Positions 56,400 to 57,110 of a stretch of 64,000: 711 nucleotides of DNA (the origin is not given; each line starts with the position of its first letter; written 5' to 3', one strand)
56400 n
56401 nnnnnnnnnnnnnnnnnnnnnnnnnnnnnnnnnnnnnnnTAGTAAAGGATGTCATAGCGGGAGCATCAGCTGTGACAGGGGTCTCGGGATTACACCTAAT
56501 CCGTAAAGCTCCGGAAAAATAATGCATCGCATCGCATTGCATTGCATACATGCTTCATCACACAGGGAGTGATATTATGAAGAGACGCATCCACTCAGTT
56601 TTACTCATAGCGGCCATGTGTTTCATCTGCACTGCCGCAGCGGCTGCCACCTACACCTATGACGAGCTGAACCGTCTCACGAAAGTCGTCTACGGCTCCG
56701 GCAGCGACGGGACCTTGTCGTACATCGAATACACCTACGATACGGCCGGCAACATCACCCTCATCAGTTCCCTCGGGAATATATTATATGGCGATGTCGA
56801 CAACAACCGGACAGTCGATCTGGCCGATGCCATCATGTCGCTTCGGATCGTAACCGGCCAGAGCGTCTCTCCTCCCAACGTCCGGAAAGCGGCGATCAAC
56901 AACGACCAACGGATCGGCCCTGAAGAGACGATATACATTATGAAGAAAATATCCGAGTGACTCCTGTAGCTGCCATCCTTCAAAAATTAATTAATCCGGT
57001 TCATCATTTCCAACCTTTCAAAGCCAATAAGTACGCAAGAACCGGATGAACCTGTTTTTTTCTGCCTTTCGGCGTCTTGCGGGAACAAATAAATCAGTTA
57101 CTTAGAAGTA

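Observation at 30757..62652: Secreted RHS cocoon / YD-dockerin / giant adhesin-like gene neighbourhood with no recognisable delivery machinery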

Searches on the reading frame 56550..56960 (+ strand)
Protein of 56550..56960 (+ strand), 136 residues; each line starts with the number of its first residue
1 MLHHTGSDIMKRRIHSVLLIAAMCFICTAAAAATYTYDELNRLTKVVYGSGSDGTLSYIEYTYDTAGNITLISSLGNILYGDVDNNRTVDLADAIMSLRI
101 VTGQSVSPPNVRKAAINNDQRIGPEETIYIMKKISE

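Call 4: search_protein_families(library=pfam, proteins=[window:56550-56960:+], max_evalue=0.01)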
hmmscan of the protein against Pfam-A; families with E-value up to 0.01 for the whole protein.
window:56550-56960:+ (136 aa): 1 family
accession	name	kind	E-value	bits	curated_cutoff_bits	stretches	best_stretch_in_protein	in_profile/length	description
PF05593.20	RHS_repeat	-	4e-07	30.7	22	1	34-52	19-37/38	RHS Repeat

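Call 6: search_protein_families(library=pfam, proteins=[window:56550-56960:+], max_evalue=10)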
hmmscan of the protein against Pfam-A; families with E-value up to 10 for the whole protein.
window:56550-56960:+ (136 aa): 2 families
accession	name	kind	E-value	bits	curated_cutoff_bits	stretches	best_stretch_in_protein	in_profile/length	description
PF05593.20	RHS_repeat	-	4e-07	30.7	22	2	34-52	19-37/38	RHS Repeat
PF00404.24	Dockerin_1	-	0.035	14.8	22.9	1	80-122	1-44/57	Dockerin type I domain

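Call 7: find_homologous_proteins(query=window:56550-56960:+, max_evalue=0.001)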
Query window:56550-56960:+ (136 aa): 7 proteins with E <= 0.001 among 27 candidates.
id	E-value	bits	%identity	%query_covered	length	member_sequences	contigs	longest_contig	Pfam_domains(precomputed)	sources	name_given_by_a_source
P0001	2.0e-75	269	100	93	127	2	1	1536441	PF05593.20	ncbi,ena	-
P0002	3.9e-63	229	83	93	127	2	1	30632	PF05593.20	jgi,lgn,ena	-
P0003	1.4e-41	160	60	93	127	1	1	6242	PF05593.20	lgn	-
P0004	6.6e-41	157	58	93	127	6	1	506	PF05593.20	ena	-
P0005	1.5e-37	146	59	93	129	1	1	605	PF05593.20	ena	-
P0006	1.0e-34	137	56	93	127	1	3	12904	-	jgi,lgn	jgi:hypothetical protein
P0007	3.7e-18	84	45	86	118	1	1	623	PF00404.25,PF05593.20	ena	-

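Call 9: find_encoding_contigs(protein=P0002, flank=10000, max_places=4)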
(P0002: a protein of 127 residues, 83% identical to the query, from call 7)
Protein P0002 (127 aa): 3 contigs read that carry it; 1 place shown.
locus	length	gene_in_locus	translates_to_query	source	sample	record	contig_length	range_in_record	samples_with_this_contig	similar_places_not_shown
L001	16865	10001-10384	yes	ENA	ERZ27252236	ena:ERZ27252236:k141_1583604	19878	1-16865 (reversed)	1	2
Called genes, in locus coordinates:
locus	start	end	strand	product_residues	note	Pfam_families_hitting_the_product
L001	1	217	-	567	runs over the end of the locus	PF00501:AMP-binding, PF13193:AMP-binding_C (faint)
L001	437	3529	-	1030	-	PF00873:ACR_tran, PF03176:MMPL (faint)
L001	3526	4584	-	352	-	PF25893:HH_CzcB (faint), PF25954:Beta-barrel_RND_2, PF25967:RND-MFP_C, PF25975:CzcB_C (weak), PF25989:YknX_C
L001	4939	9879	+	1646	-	PF13360:PQQ_2, PF25023:TEN_YD-shell, PF05593:RHS_repeat (weak), PF25023:TEN_YD-shell, PF05593:RHS_repeat, PF25023:TEN_YD-shell, PF05593:RHS_repeat (weak), PF25023:TEN_YD-shell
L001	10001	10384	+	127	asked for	PF05593:RHS_repeat (faint)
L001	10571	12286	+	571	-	PF02770:Acyl-CoA_dh_M (weak), PF00441:Acyl-CoA_dh_1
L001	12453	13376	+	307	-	PF00989:PAS, PF13426:PAS_9, PF08447:PAS_3, PF00196:GerE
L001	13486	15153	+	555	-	PF00501:AMP-binding, PF13193:AMP-binding_C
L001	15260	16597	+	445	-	PF13433:Peripla_BP_5, PF13458:Peripla_BP_6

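Call 10: find_encoding_contigs(protein=P0006, flank=10000, max_places=4)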
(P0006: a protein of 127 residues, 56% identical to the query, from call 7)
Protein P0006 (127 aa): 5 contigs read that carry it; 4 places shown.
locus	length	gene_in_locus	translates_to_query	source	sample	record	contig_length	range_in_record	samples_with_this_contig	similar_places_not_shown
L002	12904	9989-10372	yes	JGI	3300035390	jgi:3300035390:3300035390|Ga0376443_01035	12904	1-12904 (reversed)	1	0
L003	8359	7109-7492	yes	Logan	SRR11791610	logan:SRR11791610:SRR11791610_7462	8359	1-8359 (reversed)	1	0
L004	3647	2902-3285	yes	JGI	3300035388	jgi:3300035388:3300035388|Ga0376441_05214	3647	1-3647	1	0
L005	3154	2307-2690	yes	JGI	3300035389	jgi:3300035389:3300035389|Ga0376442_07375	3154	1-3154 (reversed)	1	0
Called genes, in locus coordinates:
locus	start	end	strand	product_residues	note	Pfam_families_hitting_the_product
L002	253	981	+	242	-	-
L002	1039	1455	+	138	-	PF00571:CBS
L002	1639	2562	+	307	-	PF02195:ParB_N, PF17762:HTH_ParB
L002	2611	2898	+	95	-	PF00583:Acetyltransf_1, PF13508:Acetyltransf_7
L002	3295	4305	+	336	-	PF00753:Lactamase_B, PF19583:ODP (faint), PF23023:Anti-Pycsar_Apyc1 (weak)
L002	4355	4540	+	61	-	-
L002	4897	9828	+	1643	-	PF13360:PQQ_2 (faint), PF25023:TEN_YD-shell, PF05593:RHS_repeat (weak), PF25023:TEN_YD-shell, PF05593:RHS_repeat, PF25023:TEN_YD-shell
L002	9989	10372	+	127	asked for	-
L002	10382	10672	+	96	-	-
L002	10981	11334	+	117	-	-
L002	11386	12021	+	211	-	PF04607:RelA_SpoT (weak)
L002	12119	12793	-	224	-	PF00078:RVT_1, PF08388:GIIM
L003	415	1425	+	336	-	PF00753:Lactamase_B, PF19583:ODP (faint), PF23023:Anti-Pycsar_Apyc1 (weak)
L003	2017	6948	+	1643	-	PF13360:PQQ_2 (faint), PF25023:TEN_YD-shell, PF05593:RHS_repeat (weak), PF25023:TEN_YD-shell, PF05593:RHS_repeat, PF25023:TEN_YD-shell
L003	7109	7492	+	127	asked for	-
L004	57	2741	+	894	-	PF25023:TEN_YD-shell, PF05593:RHS_repeat, PF25023:TEN_YD-shell, PF05593:RHS_repeat, PF25023:TEN_YD-shell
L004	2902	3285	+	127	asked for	-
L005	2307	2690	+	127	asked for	-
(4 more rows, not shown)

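Call 11: find_encoding_contigs(protein=P0003, flank=10000, max_places=4)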
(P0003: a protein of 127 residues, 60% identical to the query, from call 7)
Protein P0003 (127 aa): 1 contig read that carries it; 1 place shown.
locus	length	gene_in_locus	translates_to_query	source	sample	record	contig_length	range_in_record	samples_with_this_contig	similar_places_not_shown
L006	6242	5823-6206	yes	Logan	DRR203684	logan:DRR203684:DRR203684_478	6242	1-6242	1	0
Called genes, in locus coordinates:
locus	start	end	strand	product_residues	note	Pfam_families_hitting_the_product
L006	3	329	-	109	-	?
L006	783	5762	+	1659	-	PF13360:PQQ_2 (weak), PF25023:TEN_YD-shell (weak), PF05593:RHS_repeat (weak), PF25023:TEN_YD-shell, PF05593:RHS_repeat, PF25023:TEN_YD-shell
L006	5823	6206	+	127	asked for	PF05593:RHS_repeat (faint)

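Call 14: find_related_loci(query=A1, collection=genome_contigs, flank=10000)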
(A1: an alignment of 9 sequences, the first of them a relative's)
Query A1 (127 aa) in genome_contigs; peptide patterns used: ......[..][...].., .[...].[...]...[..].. (x = any residue, [..] = any of these).
600 stretches matched a pattern (row limit reached: there are more); 65 encode a relative of the query (tblastn E <= 1e-3); 65 distinct loci.
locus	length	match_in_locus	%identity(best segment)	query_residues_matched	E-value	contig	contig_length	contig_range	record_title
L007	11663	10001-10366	34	1-127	8e-16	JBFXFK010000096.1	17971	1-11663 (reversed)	MAG: Desulfatirhabdiaceae bacterium isolate CA_2019_TPIn_138 NODE_10356_length_17971_cov_10.009079_TPIn, whole genome sh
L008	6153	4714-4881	52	7-64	3e-9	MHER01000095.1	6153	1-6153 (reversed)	MAG: Nitrospirae bacterium RIFCSPLOW2_12_42_9 rifcsplowo2_12_sub10_scaffold_2344, whole genome shotgun sequence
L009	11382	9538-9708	43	5-67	4e-9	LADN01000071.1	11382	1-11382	MAG: Peptococcaceae bacterium BRH_c4a BRHa_1002105, whole genome shotgun sequence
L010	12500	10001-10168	44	1-61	2e-8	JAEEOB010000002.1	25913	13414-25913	MAG: Bacteroidaceae bacterium isolate Tb.RUG.277 NODE_67986_length_25913_cov_1.557706, whole genome shotgun sequence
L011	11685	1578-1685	63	21-61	3e-8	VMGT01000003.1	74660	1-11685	MAG: Parcubacteria group bacterium Greene1014_15 Greene101415_scaffold_657, whole genome shotgun sequence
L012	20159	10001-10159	48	5-59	4e-8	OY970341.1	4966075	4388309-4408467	MAG: uncultured delta proteobacterium isolate MFD01231.bin.c.2 genome assembly, chromosome: 1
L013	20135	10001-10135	50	13-60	4e-8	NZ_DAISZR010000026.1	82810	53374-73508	MAG: Methylobacter sp. isolate CTOTU25010 NODE_26_length_82810_cov_528.661072, whole genome shotgun sequence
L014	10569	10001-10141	51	9-59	7e-8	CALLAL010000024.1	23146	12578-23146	MAG: uncultured bacterium isolate N1_Bin_METABAT__110_1 genome assembly, contig: c_000002716748, whole genome shotgun se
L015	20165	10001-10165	38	1-59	2e-7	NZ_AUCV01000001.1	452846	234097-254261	Desulfogranum japonicum DSM 18378 G493DRAFT_scaffold00001.1_C, whole genome shotgun sequence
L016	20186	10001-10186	45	1-63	2e-7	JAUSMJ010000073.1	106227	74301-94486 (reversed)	MAG: Caulobacter sp. isolate E19_concoct.bin.98 E19_k141_268560, whole genome shotgun sequence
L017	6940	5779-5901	53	18-60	4e-7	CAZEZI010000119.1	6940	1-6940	MAG TPA_asm: uncultured Thioalkalispiraceae bacterium isolate SRP128015_co3_350 genome assembly, contig: NODE_14141_leng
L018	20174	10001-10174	42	8-65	3e-7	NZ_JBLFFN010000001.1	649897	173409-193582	Variovorax sp. DT-64 NODE_1_length_649897_cov_209.924925, whole genome shotgun sequence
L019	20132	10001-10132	55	25-65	4e-7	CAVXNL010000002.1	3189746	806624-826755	MAG: uncultured Planctomycetaceae bacterium isolate MFD00731.bin.2.216 genome assembly, contig: contig_18944, whole geno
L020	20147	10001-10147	48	26-78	6e-7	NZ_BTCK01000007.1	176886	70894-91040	Paenibacillus sp. CCS19 sequence007, whole genome shotgun sequence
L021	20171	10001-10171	42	1-60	6e-7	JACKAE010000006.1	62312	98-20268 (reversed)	MAG: Ignavibacteria bacterium isolate HK-STAS-BACT-82 HK-STAS-BACT-82_6, whole genome shotgun sequence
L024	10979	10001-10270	38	7-99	4e-6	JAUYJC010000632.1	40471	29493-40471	MAG: Deltaproteobacteria bacterium isolate C24_metabat.bin.121_sub C24_k141_278753, whole genome shotgun sequence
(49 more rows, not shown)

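Call 19: search_protein_families(library=pfam, proteins=[L007:6366-9743:+, L007:2817-5516:+, L007:9983-10375:+, L007:5748-6359:+, L024:9959-10558:+], max_evalue=0.01)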
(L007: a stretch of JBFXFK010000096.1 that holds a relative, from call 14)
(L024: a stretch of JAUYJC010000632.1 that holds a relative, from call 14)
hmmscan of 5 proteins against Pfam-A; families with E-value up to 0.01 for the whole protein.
L007:6366-9743:+ (1125 aa): 3 families
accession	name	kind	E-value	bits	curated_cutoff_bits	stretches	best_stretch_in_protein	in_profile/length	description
PF05593.20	RHS_repeat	-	1e-101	332.1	22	16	514-550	1-37/38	RHS Repeat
PF20148.4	DUF6531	-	1.1e-06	29.3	24.1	1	10-59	6-54/74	Domain of unknown function (DUF6531)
PF25023.1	TEN_YD-shell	-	6.3e-06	25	50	2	573-677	41-147/909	Teneurin YD-shell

L007:2817-5516:+ (899 aa): 6 families
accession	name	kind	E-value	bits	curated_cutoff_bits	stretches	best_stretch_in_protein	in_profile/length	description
PF13385.13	Laminin_G_3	-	2.2e-31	109.5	27.6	1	86-251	3-151/151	Concanavalin A-like lectin/glucanases superfamily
PF18998.6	Flg_new_2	-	5.9e-29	100.3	23.6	2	306-371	2-69/73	Divergent InlB B-repeat domain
PF00404.24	Dockerin_1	-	2.9e-07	31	22.9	1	843-884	1-44/57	Dockerin type I domain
PF24517.2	CBM96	-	4.1e-05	23.9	26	0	412-563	24-161/164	Carbohydrate-binding module family 96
PF16820.11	PKD_3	-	0.0024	18.1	26.3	0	343-362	36-55/68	PKD-like domain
PF06848.17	Disaggr_repeat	-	0.0057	16.8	33.9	0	509-564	128-179/179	Disaggregatase related repeat domain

L007:9983-10375:+ (130 aa): 2 families
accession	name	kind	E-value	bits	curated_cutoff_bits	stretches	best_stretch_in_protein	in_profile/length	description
PF00404.24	Dockerin_1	-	6.7e-06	26.7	22.9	1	73-114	2-44/57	Dockerin type I domain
PF05593.20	RHS_repeat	-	1.8e-05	25.5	22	1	39-63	6-30/38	RHS Repeat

L007:5748-6359:+ (203 aa): 0 families

L024:9959-10558:+ (200 aa): 1 family
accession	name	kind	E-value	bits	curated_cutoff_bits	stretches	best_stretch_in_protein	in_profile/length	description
PF05593.20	RHS_repeat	-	1.3e-06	29.1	22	1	39-68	1-30/38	RHS Repeat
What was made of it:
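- L007 repeats the order dockerin-tipped large protein, RHS, partner (call 19).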

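Call 21: search_protein_families(library=ncbifam, proteins=[window:56550-56960:+], max_evalue=0.01)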
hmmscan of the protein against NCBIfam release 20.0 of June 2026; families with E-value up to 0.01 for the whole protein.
window:56550-56960:+ (136 aa): 0 families

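Call 27: search_solved_structures(query=A1, max_evalue=1, show_alignments=2)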
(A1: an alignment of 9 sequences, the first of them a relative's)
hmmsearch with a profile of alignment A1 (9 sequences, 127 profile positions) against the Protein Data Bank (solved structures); distinct sequences matched with E-value up to 1: 47.
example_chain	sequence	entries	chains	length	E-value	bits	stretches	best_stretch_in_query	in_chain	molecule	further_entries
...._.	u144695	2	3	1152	1.2e-06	31.7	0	24-61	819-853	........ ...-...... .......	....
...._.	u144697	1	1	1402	7.8e-06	29.1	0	24-61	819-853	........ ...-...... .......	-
7q97_A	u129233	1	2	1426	0.00032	23.8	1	21-71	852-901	Rhs family protein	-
1daq_A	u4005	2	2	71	0.0011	22.1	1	68-124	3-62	ENDOGLUCANASE SS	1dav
6kge_D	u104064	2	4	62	0.0011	22.1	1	68-126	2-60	And cellulose-binding endoglucanase family 9 CelL ortholog dockerin domain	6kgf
6kg9_A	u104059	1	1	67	0.0012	22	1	66-126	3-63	And cellulose-binding endoglucanase family 9 CelL ortholog dockerin domain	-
9pt5_A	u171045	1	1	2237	0.0012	22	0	19-68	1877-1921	Teneurin-like protein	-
9ifo_A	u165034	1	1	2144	0.0012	22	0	18-68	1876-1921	Teneurin-Like Protein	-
2mte_A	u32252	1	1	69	0.0013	21.9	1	69-124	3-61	Cellulose 1,4-beta-cellobiosidase (reducing end) CelS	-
6kgc_B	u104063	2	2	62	0.0017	21.5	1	68-126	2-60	And cellulose-binding endoglucanase family 9 CelL ortholog dockerin domain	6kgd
4uyq_B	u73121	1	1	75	0.0022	21.1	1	69-92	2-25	Cellulosomal scaffoldin adaptor protein B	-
2y3n_B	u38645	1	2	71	0.0025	21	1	70-123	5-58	CELLULOSOMAL FAMILY-48 PROCESSIVE GLYCOSIDE HYDROLASE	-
4uyp_B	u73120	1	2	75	0.0027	20.8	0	68-92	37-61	Cellulosomal scaffoldin adaptor protein B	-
8x39_A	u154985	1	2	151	0.0034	20.5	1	70-125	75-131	Serine protease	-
8x3a_A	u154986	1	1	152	0.0035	20.5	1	70-125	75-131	Serine protease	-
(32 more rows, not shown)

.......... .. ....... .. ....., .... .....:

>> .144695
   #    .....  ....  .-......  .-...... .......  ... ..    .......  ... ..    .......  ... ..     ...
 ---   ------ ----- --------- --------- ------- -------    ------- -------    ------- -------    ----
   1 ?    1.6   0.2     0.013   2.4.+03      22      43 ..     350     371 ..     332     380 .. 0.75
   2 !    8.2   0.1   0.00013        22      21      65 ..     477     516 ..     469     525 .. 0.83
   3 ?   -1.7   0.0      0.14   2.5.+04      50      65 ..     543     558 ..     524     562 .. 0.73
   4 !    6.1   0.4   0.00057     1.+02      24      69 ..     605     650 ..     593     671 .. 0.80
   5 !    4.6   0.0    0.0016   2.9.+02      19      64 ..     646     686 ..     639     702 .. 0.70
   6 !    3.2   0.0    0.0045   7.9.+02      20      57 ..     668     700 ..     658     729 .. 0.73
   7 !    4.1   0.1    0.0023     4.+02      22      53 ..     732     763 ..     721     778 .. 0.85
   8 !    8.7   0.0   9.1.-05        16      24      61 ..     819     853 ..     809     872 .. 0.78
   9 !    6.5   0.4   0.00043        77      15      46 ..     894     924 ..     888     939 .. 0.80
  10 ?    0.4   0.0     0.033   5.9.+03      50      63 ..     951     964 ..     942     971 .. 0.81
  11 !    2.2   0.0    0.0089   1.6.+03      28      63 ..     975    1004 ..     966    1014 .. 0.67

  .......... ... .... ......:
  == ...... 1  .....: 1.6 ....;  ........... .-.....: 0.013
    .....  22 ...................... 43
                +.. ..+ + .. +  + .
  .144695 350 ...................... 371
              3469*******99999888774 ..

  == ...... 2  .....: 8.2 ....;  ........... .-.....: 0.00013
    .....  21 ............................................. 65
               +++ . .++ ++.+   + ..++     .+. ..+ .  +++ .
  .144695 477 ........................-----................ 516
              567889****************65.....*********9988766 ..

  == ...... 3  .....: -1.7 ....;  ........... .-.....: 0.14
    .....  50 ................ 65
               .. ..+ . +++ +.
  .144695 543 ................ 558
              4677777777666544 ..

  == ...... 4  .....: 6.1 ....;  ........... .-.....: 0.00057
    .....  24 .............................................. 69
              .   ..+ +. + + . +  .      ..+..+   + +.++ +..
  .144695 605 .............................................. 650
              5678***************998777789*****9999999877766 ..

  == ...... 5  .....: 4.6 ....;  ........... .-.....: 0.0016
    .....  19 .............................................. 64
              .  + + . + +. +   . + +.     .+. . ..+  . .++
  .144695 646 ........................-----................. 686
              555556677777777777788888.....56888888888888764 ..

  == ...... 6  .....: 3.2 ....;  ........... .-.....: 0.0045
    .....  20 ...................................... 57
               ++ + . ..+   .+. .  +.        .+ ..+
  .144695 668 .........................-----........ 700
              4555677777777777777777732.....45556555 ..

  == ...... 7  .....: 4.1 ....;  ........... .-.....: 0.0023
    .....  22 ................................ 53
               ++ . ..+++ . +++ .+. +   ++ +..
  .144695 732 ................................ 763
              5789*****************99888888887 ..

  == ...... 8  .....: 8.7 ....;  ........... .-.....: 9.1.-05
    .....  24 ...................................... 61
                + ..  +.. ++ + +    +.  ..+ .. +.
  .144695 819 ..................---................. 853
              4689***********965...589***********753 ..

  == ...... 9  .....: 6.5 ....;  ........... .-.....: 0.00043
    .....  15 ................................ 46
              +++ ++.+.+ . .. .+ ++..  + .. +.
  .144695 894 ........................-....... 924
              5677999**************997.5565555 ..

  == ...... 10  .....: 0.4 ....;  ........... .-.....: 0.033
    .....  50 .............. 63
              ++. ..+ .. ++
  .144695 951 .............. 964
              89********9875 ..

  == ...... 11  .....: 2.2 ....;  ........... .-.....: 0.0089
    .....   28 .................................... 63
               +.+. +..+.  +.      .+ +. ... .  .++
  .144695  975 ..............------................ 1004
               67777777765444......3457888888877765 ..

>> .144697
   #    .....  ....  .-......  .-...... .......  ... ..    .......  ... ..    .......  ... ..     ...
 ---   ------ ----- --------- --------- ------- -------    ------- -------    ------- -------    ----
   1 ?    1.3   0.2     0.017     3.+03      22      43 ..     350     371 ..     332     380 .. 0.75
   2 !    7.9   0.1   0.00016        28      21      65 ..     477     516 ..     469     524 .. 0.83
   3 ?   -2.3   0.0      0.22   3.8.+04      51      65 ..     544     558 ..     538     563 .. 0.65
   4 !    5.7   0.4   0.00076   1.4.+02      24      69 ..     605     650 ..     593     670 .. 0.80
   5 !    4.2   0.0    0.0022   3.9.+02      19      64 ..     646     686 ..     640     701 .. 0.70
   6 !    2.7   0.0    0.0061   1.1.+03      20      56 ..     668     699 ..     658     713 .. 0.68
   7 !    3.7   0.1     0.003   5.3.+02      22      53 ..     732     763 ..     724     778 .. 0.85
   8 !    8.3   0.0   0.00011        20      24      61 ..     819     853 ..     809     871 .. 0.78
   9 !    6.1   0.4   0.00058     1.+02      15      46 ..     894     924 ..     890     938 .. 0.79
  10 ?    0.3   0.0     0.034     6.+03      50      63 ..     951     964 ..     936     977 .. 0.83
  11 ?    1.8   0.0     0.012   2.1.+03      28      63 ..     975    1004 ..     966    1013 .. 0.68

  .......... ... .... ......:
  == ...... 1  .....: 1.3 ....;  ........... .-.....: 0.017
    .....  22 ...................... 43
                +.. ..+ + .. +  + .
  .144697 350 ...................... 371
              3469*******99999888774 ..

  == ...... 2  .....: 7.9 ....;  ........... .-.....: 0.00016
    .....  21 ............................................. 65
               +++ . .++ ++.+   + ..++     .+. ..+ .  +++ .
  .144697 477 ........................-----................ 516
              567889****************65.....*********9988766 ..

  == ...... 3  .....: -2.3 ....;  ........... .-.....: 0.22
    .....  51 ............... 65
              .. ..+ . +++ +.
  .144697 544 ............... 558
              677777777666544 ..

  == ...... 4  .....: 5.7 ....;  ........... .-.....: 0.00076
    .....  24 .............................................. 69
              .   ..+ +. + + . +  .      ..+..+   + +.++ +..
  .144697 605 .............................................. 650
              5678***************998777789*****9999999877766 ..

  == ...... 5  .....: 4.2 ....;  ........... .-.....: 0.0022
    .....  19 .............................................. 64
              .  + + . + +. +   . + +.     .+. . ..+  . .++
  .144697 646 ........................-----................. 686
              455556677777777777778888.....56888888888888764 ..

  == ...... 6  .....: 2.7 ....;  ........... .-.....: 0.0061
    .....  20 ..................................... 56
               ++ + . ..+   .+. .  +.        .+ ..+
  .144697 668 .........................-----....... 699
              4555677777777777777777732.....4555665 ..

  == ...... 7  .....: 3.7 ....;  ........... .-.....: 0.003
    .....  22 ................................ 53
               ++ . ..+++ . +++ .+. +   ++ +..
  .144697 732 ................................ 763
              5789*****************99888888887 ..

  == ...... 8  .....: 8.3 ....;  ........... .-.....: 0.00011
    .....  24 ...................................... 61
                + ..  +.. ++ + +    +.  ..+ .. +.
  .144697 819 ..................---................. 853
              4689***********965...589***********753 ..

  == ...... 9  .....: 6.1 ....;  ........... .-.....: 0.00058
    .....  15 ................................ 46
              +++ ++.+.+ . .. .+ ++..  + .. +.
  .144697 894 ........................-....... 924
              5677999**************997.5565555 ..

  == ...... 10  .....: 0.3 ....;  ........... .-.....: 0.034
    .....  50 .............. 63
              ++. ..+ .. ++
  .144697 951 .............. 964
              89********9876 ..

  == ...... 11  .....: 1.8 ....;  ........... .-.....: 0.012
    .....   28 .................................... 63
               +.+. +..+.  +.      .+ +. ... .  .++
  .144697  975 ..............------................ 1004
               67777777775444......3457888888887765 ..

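Call 28: search_protein_families(library=pfam, alignment_id=A1, max_evalue=1)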
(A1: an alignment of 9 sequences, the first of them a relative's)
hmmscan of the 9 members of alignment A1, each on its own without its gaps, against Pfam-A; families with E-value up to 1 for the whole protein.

A. member 1, P0001 (127 aa): 2 families
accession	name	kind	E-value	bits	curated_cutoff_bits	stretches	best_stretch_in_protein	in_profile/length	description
PF05593.20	RHS_repeat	-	3.2e-07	31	22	2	25-43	19-37/38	RHS Repeat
PF00404.24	Dockerin_1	-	0.032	14.9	22.9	1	71-113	1-44/57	Dockerin type I domain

B. families by the number of members that match (of 9 scanned): 9 families
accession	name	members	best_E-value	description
PF05593.20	RHS_repeat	9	2.1e-09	RHS Repeat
PF00404.24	Dockerin_1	4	5.9e-06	Dockerin type I domain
PF15283.12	DUF4595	2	0.052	Domain of unknown function (DUF4595) with porin-like fold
PF00036.39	EF-hand_1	1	0.00041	EF hand domain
PF13202.12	EF-hand_5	1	0.0015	EF hand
PF00281.24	Ribosomal_L5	1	0.006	Ribosomal protein L5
PF13405.12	EF-hand_6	1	0.011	EF-hand domain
PF03984.19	DUF346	1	0.054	Repeat of unknown function (DUF346)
PF13499.12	EF-hand_7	1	0.22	EF-hand domain pair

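Call 35: predict_structure(alignment_id=A1)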
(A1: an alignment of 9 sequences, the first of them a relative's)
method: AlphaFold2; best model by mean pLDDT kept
length: 127 residues; sequences in the alignment: 9
mean_pLDDT: 54.0   pTM: 0.37
mean pLDDT of the five models: 54.0, 52.8, 51.5, 50.6, 50.0
residues with pLDDT >= 90: 0; 70-90: 20; 50-70: 54; < 50: 53
segments of 3 or more residues with pLDDT < 50: 15-21, 67-80, 94-117, 123-127
pLDDT, mean of each block of 10 residues (from residue 1): 57 48 70 75 57 69 49 44 52 46 38 47 47
secondary structure, 60 per line:
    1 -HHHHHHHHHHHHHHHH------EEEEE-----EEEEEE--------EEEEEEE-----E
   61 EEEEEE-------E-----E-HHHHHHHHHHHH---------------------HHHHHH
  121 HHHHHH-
elements in order: H2-17 E24-28 E34-39 E48-54 E60-66 H82-93 H115-126
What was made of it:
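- Tried and rejected: With 9 sequences it gave pLDDT 54, which was unusable (call 35).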
